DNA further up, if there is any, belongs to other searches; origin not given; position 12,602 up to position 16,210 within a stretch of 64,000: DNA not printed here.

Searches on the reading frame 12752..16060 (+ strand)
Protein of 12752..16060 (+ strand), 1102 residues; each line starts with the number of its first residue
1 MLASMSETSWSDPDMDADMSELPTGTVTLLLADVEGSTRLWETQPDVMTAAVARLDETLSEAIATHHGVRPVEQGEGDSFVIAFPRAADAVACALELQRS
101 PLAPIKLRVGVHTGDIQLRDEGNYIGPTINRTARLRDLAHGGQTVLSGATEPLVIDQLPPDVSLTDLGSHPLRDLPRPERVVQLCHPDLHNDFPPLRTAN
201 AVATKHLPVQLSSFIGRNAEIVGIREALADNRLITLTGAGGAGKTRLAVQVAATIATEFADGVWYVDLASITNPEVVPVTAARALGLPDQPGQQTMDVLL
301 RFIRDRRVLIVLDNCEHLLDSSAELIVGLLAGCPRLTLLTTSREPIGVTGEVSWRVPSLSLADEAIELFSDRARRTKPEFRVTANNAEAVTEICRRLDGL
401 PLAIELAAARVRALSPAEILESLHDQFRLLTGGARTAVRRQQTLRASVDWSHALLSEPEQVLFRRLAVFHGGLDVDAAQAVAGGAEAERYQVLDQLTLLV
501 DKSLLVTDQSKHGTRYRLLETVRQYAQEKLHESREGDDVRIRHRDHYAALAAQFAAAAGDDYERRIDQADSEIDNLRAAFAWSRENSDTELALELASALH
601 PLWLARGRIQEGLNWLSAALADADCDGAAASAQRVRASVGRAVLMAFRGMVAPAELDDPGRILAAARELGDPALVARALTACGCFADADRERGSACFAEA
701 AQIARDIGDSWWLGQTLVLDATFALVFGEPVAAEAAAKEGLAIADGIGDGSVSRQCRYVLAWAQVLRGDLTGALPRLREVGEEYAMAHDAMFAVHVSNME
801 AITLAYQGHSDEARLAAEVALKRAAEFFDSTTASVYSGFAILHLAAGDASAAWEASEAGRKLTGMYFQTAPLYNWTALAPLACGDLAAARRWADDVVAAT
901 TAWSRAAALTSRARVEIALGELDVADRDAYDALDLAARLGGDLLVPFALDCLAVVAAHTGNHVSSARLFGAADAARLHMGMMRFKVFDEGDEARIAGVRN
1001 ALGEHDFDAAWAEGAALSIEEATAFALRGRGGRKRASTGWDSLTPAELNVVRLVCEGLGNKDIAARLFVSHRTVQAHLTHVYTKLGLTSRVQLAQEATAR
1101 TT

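Call 32: search_protein_families(library=pfam, proteins=[window:12752-16060:+], max_evalue=0.001)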
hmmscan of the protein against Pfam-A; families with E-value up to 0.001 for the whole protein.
window:12752-16060:+ (1102 aa): 8 families
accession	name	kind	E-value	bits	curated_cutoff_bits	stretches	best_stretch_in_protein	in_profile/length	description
PF00196.25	GerE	-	7.4e-17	61.2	23.5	1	1041-1096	1-56/57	Bacterial regulatory proteins, luxR family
PF00931.28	NB-ARC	-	1.2e-07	31.7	23.5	1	230-412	17-206/248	NB-ARC domain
PF13401.12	AAA_22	-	7.3e-06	26.8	27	1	231-324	5-102/130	AAA domain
PF00211.25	Guanylate_cyc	-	3.6e-05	23.9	21.9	1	23-151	5-152/183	Adenylate and Guanylate cyclase catalytic domain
PF13191.12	AAA_16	-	0.00022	22.2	32.6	1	214-331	2-157/167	AAA ATPase domain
PF13384.12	HTH_23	-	0.00024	21.2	24.6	0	1048-1075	8-35/50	Homeodomain-like domain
PF05729.18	NACHT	-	0.0006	20.1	26.7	0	232-344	1-130/167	NACHT domain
PF13481.12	AAA_25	-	0.00065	19.8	27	1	227-259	29-63/195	AAA domain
